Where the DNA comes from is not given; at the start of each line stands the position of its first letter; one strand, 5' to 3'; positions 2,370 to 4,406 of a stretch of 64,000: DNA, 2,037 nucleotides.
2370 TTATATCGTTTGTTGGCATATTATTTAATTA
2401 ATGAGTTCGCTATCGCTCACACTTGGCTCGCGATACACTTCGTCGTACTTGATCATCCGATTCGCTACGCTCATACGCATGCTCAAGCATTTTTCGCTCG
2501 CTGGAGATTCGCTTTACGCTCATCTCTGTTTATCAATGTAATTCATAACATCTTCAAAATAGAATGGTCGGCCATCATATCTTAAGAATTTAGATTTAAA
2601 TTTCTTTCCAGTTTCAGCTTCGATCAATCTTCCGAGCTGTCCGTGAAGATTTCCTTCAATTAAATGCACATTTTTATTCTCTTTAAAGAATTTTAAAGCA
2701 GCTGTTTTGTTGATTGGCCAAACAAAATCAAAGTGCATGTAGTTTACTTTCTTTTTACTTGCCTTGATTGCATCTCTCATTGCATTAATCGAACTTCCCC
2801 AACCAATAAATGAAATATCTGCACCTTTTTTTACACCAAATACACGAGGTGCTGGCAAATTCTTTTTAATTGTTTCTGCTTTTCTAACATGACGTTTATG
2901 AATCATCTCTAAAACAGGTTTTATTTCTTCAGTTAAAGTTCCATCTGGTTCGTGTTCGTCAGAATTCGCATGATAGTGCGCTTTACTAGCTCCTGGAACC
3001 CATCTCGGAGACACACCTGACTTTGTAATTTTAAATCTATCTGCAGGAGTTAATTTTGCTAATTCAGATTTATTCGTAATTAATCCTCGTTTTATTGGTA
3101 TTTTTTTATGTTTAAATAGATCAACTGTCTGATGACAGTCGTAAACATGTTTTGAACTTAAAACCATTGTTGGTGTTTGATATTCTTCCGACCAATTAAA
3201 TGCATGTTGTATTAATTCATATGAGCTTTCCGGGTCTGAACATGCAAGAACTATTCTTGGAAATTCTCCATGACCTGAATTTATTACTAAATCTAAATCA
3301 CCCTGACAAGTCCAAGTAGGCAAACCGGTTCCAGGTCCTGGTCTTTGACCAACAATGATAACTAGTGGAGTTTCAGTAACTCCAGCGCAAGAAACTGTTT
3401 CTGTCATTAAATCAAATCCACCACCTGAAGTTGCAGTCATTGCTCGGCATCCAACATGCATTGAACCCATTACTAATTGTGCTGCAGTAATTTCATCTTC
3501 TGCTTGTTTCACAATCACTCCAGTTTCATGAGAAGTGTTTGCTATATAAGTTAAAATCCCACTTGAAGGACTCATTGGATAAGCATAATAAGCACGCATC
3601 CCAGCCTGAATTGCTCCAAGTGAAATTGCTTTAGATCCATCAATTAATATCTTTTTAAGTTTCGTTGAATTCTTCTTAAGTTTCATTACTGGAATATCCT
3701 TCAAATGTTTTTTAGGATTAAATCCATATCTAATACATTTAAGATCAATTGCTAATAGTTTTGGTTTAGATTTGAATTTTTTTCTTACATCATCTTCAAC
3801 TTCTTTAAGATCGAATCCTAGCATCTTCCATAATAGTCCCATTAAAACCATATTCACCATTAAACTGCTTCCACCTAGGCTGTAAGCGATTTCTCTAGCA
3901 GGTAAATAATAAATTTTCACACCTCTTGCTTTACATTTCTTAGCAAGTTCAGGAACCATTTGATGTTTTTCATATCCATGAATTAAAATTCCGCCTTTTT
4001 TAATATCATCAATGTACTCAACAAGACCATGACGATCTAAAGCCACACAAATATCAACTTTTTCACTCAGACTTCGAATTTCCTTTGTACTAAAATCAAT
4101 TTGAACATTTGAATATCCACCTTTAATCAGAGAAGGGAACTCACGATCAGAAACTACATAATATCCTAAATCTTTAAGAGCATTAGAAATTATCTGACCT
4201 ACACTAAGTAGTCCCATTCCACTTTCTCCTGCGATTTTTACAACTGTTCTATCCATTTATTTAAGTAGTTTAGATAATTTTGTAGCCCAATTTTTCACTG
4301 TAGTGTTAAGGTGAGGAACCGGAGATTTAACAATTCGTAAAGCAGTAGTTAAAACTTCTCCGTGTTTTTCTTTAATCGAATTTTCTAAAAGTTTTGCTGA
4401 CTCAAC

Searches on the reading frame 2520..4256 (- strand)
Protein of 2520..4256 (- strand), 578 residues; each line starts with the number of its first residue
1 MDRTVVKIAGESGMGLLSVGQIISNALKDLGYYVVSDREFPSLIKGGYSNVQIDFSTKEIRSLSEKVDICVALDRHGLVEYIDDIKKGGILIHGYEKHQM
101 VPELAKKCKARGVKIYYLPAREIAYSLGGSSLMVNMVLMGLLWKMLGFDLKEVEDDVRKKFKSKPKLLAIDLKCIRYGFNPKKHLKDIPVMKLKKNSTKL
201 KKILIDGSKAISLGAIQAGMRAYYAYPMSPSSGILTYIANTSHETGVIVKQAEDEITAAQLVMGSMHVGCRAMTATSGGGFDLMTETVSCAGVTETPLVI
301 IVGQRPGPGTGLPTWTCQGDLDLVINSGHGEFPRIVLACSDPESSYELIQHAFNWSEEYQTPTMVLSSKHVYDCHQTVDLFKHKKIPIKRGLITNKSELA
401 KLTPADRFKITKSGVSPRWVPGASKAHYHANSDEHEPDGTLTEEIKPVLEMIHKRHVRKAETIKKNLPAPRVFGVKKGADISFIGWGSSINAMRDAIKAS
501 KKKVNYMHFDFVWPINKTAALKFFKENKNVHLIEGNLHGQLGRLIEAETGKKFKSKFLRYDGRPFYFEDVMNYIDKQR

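Call 86: search_protein_families(library=pfam, proteins=[window:2520-4256:-], max_evalue=0.00001)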
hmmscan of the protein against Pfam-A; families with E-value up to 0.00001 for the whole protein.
window:2520-4256:- (578 aa): 2 families
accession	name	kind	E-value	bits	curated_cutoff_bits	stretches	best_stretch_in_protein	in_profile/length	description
PF01855.24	POR_N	-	5.8e-44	151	27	1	214-449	2-226/231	Pyruvate flavodoxin/ferredoxin oxidoreductase, thiamine diP-bdg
PF01558.24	POR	-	6.9e-33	114.7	27.4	1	13-179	2-172/173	Pyruvate ferredoxin/flavodoxin oxidoreductase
